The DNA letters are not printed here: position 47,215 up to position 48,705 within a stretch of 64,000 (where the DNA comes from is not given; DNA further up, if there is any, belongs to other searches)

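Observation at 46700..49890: Heme oxygenase operon with an unusual DUF+NTF2-like partner, a hemerythrin, a leader micro-ORF and two copies of a conserved hairpin element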

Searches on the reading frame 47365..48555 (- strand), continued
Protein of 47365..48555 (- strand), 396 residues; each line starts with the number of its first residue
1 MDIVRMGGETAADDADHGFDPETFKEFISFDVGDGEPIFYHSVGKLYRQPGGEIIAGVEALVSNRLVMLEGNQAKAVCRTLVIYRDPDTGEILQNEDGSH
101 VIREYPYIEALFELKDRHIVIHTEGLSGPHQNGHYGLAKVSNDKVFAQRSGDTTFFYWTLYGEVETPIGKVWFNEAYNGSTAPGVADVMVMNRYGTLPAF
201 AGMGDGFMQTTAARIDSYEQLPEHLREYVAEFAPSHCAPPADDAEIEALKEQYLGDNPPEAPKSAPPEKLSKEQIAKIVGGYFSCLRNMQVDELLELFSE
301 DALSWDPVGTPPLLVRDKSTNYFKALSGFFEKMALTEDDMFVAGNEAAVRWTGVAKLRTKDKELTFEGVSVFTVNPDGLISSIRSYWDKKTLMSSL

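Call 56: search_protein_families(library=pfam, proteins=[L040:3839-4390:-, L040:4417-4557:-, L040:2958-4178:+, L040:4803-5342:+, L040:5535-6710:+, L040:1484-2845:-, L040:480-1487:-], max_evalue=0.01)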
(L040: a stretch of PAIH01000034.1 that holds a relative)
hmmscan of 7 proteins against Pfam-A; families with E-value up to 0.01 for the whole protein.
L040:3839-4390:- (183 aa): 0 families

L040:4417-4557:- (46 aa): 0 families

L040:2958-4178:+ (406 aa): 2 families
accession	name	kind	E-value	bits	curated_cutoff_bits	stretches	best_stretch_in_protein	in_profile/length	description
PF00058.23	Ldl_recept_b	-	0.00031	21.6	21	0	143-164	1-23/42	Low-density lipoprotein receptor repeat class B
PF08450.18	SGL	-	0.00034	20.7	26.3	0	153-251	115-220/246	SMP-30/Gluconolactonase/LRE-like region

L040:4803-5342:+ (179 aa): 1 family
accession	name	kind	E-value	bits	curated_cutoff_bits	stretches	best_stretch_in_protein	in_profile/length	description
PF09832.14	DUF2059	-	1.9e-21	76.2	23.6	1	111-168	1-58/60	Uncharacterized protein conserved in bacteria (DUF2059)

L040:5535-6710:+ (391 aa): 0 families

L040:1484-2845:- (453 aa): 5 families
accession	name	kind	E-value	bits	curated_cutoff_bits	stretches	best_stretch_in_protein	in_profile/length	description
PF03572.23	Peptidase_S41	-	1.2e-36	126.2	24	1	201-372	2-163/165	Peptidase family S41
PF00595.29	PDZ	-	2.1e-08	34.8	23.2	1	97-157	11-74/81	PDZ domain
PF17820.7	PDZ_6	-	3.4e-07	30.3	27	1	112-154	2-42/54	PDZ domain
PF13180.12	PDZ_2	-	1.7e-06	28.7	27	1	98-175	3-78/80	PDZ domain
PF21558.3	Pept_S41_N_bact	-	0.0093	16.3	27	0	117-144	11-38/87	Bacteroidetes, Peptidase, S41 family, N-terminal domain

L040:480-1487:- (335 aa): 3 families
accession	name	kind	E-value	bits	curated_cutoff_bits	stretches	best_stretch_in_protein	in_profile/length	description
PF00814.31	TsaD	-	1.8e-90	303.7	24.8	1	24-312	2-263/264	tRNA N6-adenosine threonylcarbamoyltransferase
PF22521.2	HypF_C_2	-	7.2e-09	36.2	27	1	162-299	96-227/241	Carbamoyltransferase, Kae1-like Domain, second subdomain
PF18844.6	baeRF_family2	-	0.0044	17.6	26.9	0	253-290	62-99/149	Bacterial archaeo-eukaryotic release factor family 2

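Call 61: search_protein_families(library=pfam, proteins=[L007:7601-8173:+, L007:6741-7598:+, L007:8182-8493:+, L005:8035-8742:+, L005:7161-8003:+, L007:4164-4880:+, L004:4305-4733:-], max_evalue=0.1)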
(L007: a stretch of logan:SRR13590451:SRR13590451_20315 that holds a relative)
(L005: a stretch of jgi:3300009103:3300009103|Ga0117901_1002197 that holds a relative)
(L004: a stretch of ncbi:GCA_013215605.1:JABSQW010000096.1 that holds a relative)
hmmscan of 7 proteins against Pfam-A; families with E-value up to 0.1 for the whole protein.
L007:7601-8173:+ (190 aa): 0 families

L007:6741-7598:+ (285 aa): 1 family
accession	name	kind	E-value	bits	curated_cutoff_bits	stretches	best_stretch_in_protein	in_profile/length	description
PF08894.16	DUF1838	-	1.3e-40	140.1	25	1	31-272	2-228/232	Protein of unknown function (DUF1838)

L007:8182-8493:+ (104 aa): 3 families
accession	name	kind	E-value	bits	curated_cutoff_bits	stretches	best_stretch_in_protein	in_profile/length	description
PF00076.28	RRM_1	-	2.5e-21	75.8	20.7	1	5-75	1-70/70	RNA recognition motif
PF16367.11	RRM_7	-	1.1e-05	25.7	27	1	3-64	2-69/94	RNA recognition motif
PF24475.1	RBD_DEAH11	-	0.0062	17.1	28.4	1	36-78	71-112/115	DEAH11-like, RNA-binding domain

L005:8035-8742:+ (235 aa): 1 family
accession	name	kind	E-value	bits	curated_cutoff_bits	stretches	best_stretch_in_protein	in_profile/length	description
PF05430.17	Methyltransf_30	-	0.0027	18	22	1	97-206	10-109/124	S-adenosyl-L-methionine-dependent methyltransferase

L005:7161-8003:+ (280 aa): 4 families
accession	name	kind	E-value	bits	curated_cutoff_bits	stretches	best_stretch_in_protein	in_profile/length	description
PF13561.12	adh_short_C2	-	3.2e-61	207.3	27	1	31-264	1-235/236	Enoyl-(Acyl carrier protein) reductase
PF00106.31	adh_short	-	2.9e-47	161.1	26.6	1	25-213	1-191/195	short chain dehydrogenase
PF08659.16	KR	-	0.00015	22.2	22.6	1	28-111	4-91/180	KR domain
PF02882.25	THF_DHG_CYH_C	-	0.0046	16.7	27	1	20-70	32-86/160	Tetrahydrofolate dehydrogenase/cyclohydrolase, NAD(P)-binding domain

L007:4164-4880:+ (238 aa): 2 families
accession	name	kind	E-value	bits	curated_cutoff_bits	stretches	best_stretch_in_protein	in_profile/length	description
PF03793.24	PASTA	-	3.9e-37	126.4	23.2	3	107-168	2-63/64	PASTA domain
PF11253.13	DUF3052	-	0.092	13.1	22.7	0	52-97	66-112/125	Protein of unknown function (DUF3052)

L004:4305-4733:- (142 aa): 2 families
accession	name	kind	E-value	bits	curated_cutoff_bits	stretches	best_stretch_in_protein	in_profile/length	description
PF12680.13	SnoaL_2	-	6.9e-10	39.9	27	1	10-121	1-101/102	SnoaL-like domain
PF13577.12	SnoaL_4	-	0.022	15.2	24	1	13-65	16-63/126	SnoaL-like domain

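Call 63: find_homologous_proteins(query=L007:6741-7598:+, max_evalue=0.00001)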
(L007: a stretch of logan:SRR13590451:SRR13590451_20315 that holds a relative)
Query L007:6741-7598:+ (285 aa): 192 proteins with E <= 0.00001 among 1977 candidates; the best 120 are listed.
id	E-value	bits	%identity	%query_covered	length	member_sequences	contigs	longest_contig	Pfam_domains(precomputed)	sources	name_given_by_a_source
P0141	6.6e-193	658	100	100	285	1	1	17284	PF08894.17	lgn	-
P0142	2.3e-122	426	63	98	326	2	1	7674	PF08894.17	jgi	jgi:hypothetical protein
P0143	2.6e-120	419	64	97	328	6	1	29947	PF08894.17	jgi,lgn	jgi:hypothetical protein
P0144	1.3e-119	417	63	99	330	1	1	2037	PF08894.17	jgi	jgi:hypothetical protein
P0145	3.5e-119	416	61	96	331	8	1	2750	PF08894.17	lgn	-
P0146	4.9e-118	412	61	97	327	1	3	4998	PF08894.17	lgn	-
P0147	9.1e-118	411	63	96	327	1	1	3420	PF08894.17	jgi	jgi:hypothetical protein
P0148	1.3e-116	407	61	96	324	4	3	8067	PF08894.17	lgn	-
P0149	2.0e-116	407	61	98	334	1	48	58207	PF08894.17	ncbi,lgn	-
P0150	1.6e-115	404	62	98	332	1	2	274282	PF08894.17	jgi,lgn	jgi:hypothetical protein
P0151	5.8e-115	402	61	97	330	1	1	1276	PF08894.17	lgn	-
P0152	1.0e-114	401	60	96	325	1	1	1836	PF08894.17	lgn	-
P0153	1.7e-113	397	61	96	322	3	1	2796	PF08894.17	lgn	-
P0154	2.2e-113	397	61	95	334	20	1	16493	PF08894.17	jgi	jgi:hypothetical protein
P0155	3.1e-113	396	60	97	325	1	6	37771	PF08894.17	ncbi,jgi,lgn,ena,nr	ncbi:MAG: DUF1838 domain-containing protein [Gammaproteobacteria bacterium]|nr:DUF1838 domain-contai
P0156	3.6e-113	396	63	95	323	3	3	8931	PF08894.17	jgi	jgi:hypothetical protein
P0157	5.6e-113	395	61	95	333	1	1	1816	PF08894.17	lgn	-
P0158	7.1e-113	395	59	98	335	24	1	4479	PF08894.17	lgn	-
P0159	8.8e-113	395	60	97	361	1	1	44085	PF08894.17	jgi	-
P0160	1.1e-112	394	61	95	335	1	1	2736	PF08894.17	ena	-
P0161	1.7e-112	394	61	95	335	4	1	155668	PF08894.17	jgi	jgi:hypothetical protein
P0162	2.8e-112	393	59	97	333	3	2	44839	PF08894.17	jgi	-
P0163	3.4e-112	393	60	96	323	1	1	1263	PF08894.17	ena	-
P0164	1.2e-111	391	61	96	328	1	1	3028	PF08894.17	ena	-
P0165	1.5e-111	391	58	98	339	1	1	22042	PF08894.17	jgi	-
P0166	3.1e-111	390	59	97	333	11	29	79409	PF08894.17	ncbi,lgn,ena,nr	ncbi:MAG: DUF1838 domain-containing protein [Chromatiales bacterium]|nr:MAG: DUF1838 domain-containi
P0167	5.5e-111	389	59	98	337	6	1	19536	PF08894.17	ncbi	-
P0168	6.4e-110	385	59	95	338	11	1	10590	PF08894.17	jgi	jgi:hypothetical protein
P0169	2.8e-109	383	58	95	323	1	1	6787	PF08894.17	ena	-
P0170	8.3e-107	375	59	96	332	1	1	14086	PF08894.17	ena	-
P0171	5.4e-106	372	55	98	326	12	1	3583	PF08894.17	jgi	jgi:hypothetical protein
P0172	3.9e-105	370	57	99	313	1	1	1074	PF08894.17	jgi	jgi:hypothetical protein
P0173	5.3e-105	369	56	96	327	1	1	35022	PF08894.17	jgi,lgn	jgi:hypothetical protein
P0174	2.1e-103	364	57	93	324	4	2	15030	PF08894.17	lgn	-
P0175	3.1e-101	357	56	96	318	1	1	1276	PF08894.17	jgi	-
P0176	3.4e-101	357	56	96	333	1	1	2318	PF08894.17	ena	-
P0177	3.6e-101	357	58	96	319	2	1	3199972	PF08894.17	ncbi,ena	-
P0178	3.6e-101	357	56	96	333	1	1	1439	PF08894.17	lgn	-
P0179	4.4e-101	356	55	98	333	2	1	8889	PF08894.17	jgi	jgi:hypothetical protein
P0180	1.2e-100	355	55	96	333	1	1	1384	PF08894.17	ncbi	-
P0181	1.0e-99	352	55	96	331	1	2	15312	PF08894.17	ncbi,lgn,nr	ncbi:MAG: DUF1838 family protein [Chromatiales bacterium]|nr:DUF1838 family protein [Chromatiales ba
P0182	3.3e-99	350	53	98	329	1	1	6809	PF08894.17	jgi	jgi:hypothetical protein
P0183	2.4e-98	347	53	95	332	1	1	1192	PF08894.17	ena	-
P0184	7.7e-98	346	54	99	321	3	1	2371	PF08894.17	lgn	-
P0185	1.6e-97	345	52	95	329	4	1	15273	PF08894.17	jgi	jgi:hypothetical protein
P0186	1.7e-97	345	55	96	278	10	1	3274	PF08894.17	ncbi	-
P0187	1.7e-97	345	55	95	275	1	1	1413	PF08894.17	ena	-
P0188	2.2e-97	344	52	95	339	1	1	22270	PF08894.17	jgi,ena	jgi:hypothetical protein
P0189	5.5e-97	343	53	96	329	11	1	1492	PF08894.17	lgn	-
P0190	5.6e-97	343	56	97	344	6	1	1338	PF08894.17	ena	-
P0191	8.0e-97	342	54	98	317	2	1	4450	PF08894.17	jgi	jgi:hypothetical protein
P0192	9.7e-97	342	53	96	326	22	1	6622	PF08894.17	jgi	jgi:Protein of unknown function (DUF1838)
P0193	1.1e-96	342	55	96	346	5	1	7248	PF08894.17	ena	-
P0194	1.6e-96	341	55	98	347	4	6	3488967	PF08894.17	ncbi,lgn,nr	ncbi:MAG: DUF1838 family protein [Chromatiales bacterium]|nr:MAG: DUF1838 family protein [Chromatial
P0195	1.8e-96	341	51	98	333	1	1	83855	PF08894.17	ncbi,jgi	-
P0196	3.7e-96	340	53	98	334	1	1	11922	PF08894.17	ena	-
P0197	3.9e-96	340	54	98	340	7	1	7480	PF08894.17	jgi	-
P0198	4.1e-96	340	53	96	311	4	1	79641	PF08894.17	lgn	-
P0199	5.6e-96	340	53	96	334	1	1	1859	PF08894.17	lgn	-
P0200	5.7e-96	340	51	98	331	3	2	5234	PF08894.17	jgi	jgi:Protein of unknown function (DUF1838)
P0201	6.8e-96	339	52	98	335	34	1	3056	PF08894.17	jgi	jgi:hypothetical protein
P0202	7.1e-96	339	53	96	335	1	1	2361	PF08894.17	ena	-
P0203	7.3e-96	339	52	98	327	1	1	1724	PF08894.17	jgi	-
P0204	7.3e-96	339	52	98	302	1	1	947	PF08894.17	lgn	-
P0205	1.3e-95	338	50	98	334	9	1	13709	PF08894.17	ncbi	ncbi:MAG: DUF1838 family protein [Gammaproteobacteria bacterium]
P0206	1.4e-95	338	50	98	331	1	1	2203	PF08894.17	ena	-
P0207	1.5e-95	338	52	98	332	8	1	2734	PF08894.17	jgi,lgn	jgi:hypothetical protein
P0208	1.5e-95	338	54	95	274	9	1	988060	PF08894.17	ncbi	-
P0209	1.6e-95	338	51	98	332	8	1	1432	PF08894.17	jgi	jgi:hypothetical protein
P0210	3.4e-95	337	52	96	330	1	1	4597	PF08894.17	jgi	-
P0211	3.5e-95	337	51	97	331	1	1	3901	PF08894.17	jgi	-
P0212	4.5e-95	337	51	98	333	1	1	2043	PF08894.17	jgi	jgi:hypothetical protein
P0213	5.2e-95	336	51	98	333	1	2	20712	PF08894.17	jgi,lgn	jgi:hypothetical protein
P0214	6.1e-95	336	50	97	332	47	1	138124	PF08894.17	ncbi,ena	-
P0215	9.7e-95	335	55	97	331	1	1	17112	PF08894.17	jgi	jgi:hypothetical protein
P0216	1.2e-94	335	53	97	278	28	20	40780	PF08894.17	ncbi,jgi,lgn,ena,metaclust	metaclust:\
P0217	1.3e-94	335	52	96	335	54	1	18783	PF08894.17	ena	-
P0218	1.3e-94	335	55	96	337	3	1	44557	PF08894.17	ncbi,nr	ncbi:MAG: DUF1838 domain-containing protein [Gammaproteobacteria bacterium]|nr:MAG: DUF1838 domain-c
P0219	1.4e-94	335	51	98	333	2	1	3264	PF08894.17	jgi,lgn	-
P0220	1.5e-94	335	54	95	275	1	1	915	PF08894.17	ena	-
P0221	1.7e-94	335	51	98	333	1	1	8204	PF08894.17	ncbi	-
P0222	3.6e-94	334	51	97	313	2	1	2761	PF08894.17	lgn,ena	-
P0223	3.9e-94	334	55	96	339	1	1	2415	PF08894.17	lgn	-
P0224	4.8e-94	333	54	97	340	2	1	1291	PF08894.17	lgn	-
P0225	5.6e-94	333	51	98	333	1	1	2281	PF08894.17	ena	-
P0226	5.6e-94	333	51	98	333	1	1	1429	PF08894.17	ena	-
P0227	6.2e-94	333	53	98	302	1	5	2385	PF08894.17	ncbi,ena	-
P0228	6.6e-94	333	52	98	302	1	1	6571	PF08894.17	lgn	-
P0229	6.9e-94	333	52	98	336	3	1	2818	PF08894.17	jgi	-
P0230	7.7e-94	333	50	97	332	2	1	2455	PF08894.17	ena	-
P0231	8.1e-94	332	50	98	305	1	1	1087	PF08894.17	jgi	-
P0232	1.1e-93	332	53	98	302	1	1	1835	PF08894.17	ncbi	-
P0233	1.4e-93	332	50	98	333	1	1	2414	PF08894.17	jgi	jgi:hypothetical protein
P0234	1.4e-93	332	52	98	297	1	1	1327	PF08894.17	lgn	-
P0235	1.5e-93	332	52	96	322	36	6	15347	PF08894.17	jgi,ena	jgi:hypothetical protein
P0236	1.5e-93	332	50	96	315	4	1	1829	PF08894.17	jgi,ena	-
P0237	1.5e-93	332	51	95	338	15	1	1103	PF08894.17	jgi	jgi:hypothetical protein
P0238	1.6e-93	331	52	99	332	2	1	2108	PF08894.17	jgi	jgi:hypothetical protein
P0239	1.9e-93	331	49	97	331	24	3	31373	PF08894.17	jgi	jgi:hypothetical protein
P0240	2.6e-93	331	52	96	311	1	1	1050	PF08894.17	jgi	-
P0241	2.7e-93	331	55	96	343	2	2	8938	PF08894.17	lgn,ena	-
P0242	3.0e-93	331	52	98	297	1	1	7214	PF08894.17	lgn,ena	-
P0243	3.0e-93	331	52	98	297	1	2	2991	PF08894.17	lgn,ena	-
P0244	3.0e-93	331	53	96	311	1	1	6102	PF08894.17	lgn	-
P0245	3.8e-93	330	53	96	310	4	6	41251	PF08894.17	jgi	jgi:hypothetical protein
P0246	3.9e-93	330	52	98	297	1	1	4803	PF08894.17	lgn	-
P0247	3.9e-93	330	52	98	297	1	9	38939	PF08894.17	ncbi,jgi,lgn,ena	-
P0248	3.9e-93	330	52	96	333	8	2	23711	PF08894.17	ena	-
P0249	3.9e-93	330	51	98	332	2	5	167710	PF08894.17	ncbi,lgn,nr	ncbi:MAG: DUF1838 domain-containing protein [Gammaproteobacteria bacterium]|nr:DUF1838 domain-contai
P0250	4.0e-93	330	54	97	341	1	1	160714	PF08894.17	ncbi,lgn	-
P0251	4.7e-93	330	52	98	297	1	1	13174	PF08894.17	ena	-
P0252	5.1e-93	330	52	98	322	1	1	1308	PF08894.17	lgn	-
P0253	5.4e-93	330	52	98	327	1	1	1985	PF08894.17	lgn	-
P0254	5.8e-93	330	52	98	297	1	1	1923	PF08894.17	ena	-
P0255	6.1e-93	330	52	98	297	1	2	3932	PF08894.17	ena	-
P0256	6.2e-93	330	54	97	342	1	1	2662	PF08894.17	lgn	-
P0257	7.5e-93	329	59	84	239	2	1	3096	PF08894.17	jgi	jgi:hypothetical protein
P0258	8.0e-93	329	51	98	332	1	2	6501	PF08894.17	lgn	-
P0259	1.1e-92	329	52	98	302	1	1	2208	PF08894.17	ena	-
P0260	1.2e-92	329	52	98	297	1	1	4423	PF08894.17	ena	-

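Call 64: find_encoding_contigs(protein=P0155, flank=4000, max_places=2)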
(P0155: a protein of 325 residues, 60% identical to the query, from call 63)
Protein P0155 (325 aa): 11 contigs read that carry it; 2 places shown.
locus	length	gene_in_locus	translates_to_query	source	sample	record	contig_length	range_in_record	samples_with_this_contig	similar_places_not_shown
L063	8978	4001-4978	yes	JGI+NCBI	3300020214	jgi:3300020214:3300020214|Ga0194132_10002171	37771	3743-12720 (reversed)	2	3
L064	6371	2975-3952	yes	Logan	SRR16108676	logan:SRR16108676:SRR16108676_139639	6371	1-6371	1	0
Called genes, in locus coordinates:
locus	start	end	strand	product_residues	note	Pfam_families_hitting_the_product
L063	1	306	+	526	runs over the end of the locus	PF01565:FAD_binding_4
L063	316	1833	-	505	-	PF00171:Aldedh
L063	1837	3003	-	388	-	PF03435:Sacchrp_dh_NADP, PF16653:Sacchrp_dh_C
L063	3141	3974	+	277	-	PF08894:DUF1838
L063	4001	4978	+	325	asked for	PF08894:DUF1838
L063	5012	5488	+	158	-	PF00111:Fer2, PF13085:Fer2_3 (weak), PF01799:Fer2_2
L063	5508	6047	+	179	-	PF00034:Cytochrom_C (faint)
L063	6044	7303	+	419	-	PF16930:Porin_5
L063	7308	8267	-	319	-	PF00682:HMGL-like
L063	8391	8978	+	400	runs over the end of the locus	PF02515:CoA_transf_3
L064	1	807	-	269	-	?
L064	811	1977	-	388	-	PF03435:Sacchrp_dh_NADP, PF16653:Sacchrp_dh_C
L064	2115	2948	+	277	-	PF08894:DUF1838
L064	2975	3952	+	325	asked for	PF08894:DUF1838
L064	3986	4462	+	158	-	PF00111:Fer2, PF13085:Fer2_3 (weak), PF01799:Fer2_2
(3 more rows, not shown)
